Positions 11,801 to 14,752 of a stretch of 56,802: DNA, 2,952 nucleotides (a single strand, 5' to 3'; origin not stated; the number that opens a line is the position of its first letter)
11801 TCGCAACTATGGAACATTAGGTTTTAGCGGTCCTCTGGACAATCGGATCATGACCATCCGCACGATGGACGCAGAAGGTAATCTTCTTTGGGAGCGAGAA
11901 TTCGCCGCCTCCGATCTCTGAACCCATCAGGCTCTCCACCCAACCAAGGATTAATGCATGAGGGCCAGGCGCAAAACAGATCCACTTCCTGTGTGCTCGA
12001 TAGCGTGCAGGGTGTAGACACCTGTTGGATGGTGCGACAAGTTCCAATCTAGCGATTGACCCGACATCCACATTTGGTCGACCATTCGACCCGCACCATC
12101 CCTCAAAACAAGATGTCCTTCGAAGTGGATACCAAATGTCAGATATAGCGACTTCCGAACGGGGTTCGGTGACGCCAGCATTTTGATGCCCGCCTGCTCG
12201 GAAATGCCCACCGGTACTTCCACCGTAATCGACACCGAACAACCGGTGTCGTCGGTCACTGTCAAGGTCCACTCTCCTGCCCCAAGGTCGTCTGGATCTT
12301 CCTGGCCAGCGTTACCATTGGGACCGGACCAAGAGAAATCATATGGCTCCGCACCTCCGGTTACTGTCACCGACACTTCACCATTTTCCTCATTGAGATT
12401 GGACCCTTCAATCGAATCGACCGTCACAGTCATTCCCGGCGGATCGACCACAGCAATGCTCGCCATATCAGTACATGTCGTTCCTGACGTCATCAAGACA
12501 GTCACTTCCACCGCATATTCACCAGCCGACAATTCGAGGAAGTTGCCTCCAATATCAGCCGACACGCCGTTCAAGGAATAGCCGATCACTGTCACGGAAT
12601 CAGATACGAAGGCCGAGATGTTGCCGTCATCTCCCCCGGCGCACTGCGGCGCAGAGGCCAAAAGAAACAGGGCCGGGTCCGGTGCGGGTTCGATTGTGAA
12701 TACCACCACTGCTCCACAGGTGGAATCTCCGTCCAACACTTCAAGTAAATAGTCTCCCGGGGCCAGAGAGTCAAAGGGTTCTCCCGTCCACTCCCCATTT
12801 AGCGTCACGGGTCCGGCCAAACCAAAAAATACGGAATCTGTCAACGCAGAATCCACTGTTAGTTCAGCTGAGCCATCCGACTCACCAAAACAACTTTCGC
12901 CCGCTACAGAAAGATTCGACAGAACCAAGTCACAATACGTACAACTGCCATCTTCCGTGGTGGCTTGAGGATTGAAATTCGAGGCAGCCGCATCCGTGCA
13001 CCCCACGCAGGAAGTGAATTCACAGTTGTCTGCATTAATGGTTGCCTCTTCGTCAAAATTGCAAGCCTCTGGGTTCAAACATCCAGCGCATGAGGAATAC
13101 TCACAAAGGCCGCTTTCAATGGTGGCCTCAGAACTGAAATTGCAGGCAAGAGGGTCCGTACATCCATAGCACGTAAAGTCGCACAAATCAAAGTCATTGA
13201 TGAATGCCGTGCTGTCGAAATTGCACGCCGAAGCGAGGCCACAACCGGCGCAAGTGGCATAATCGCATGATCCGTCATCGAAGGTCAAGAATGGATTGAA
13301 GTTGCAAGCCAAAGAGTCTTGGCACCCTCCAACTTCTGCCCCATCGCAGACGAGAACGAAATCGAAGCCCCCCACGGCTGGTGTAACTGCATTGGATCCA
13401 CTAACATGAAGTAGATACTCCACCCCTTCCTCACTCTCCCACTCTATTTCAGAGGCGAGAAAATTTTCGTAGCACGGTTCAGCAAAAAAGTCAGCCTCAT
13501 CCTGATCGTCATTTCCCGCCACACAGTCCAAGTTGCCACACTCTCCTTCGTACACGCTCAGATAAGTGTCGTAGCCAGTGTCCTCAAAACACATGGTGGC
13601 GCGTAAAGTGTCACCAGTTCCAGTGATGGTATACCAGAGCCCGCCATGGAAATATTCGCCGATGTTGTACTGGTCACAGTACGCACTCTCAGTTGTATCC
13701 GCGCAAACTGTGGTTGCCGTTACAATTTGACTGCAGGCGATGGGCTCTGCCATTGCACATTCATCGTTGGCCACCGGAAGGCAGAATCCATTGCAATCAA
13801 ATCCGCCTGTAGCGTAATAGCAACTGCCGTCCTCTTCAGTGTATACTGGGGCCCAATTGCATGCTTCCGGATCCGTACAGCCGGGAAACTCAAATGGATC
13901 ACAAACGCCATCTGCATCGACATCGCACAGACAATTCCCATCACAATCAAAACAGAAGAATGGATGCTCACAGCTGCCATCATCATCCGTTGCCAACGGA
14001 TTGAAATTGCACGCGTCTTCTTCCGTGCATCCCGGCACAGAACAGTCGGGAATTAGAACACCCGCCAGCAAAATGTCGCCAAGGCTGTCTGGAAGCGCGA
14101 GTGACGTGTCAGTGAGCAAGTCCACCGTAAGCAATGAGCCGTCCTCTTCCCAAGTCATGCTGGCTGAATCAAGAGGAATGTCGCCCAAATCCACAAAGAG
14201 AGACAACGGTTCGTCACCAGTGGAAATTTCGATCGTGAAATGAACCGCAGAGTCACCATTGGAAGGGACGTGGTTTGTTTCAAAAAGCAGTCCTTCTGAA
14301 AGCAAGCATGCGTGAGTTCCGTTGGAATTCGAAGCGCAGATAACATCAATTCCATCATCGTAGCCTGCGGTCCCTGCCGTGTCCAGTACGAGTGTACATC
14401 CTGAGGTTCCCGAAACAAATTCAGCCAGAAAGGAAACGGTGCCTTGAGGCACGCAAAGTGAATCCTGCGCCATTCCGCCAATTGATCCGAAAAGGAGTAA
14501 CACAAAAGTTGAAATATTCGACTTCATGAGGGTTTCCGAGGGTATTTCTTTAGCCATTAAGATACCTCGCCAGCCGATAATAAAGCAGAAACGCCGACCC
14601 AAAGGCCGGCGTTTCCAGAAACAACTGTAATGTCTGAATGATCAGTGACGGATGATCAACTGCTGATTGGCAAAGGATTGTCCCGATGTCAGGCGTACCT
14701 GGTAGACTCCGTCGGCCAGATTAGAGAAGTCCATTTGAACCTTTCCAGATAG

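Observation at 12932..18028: About 30 copies of a short Cys-rich module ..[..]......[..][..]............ that I cannot assign to a named domain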

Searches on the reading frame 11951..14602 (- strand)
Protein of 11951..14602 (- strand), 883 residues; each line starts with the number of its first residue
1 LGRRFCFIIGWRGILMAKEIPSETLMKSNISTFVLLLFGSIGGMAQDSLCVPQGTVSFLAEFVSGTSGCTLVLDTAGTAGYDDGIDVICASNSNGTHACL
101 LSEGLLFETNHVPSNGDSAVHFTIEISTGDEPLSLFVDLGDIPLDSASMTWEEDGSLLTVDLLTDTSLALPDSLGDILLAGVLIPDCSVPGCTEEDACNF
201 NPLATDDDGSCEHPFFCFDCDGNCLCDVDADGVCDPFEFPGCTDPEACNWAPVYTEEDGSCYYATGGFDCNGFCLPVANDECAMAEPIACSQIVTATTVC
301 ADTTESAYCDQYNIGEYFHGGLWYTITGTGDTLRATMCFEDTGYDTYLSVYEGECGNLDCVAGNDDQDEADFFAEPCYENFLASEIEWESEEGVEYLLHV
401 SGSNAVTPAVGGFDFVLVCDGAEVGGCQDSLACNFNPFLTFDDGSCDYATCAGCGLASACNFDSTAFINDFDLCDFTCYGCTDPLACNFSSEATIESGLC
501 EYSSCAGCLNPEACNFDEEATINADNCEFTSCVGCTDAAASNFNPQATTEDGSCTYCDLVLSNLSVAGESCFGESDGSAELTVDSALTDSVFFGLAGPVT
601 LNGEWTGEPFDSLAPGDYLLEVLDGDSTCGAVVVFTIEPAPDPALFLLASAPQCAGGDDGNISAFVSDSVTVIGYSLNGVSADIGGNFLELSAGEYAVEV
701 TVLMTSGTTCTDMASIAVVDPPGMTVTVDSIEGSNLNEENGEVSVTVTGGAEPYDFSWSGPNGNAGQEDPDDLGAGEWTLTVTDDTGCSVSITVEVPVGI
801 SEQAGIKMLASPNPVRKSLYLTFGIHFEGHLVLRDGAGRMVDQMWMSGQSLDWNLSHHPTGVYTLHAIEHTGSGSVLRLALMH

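Call 3: search_protein_families(library=pfam, proteins=[window:11951-14602:-], max_evalue=0.1)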
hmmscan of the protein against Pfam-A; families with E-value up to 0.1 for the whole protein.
window:11951-14602:- (883 aa): 2 families
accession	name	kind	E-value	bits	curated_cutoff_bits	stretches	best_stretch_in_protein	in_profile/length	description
PF13573.12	SprB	-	3.7e-09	36.5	28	1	738-762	12-36/37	SprB repeat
PF18962.6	Por_Secre_tail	-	0.062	14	27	0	812-870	3-65/75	Secretion system C-terminal sorting domain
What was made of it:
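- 11951..14602 (-): Protein A (883-aa ORF; GenBank start at 14557 gives 868 aa, MBK12938.1, 'hypothetical protein'). It carries 7 modules and 1 calcium loop. Pfam finds one SprB repeat and a weak T9SS tail (E=0.062) in call 3.
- On SprB repeat (PF13573): The SprB hits lie outside the module arrays (call 3).
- The host proteins are adhesin-like (SprB repeats, fasciclin; call 3).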

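Call 4: search_protein_families(library=ncbifam, proteins=[window:11951-14602:-], max_evalue=0.1)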
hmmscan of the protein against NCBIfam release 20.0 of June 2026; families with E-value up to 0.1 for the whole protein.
window:11951-14602:- (883 aa): 2 families
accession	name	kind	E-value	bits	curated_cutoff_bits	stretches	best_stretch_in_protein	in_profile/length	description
NF043069.1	T4HPD_activ_SAM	equivalog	4.3e-05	23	425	1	504-623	30-145/299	trans-4-hydroxy-L-proline dehydratase activase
NF050177.1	TapA_OM_Porphy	equivalog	0.093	11.4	500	0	801-871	466-534/544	TapA/TapC family T9SS-dependent outer membrane protein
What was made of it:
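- No carbohydrate-binding family matches (calls 3, 4).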
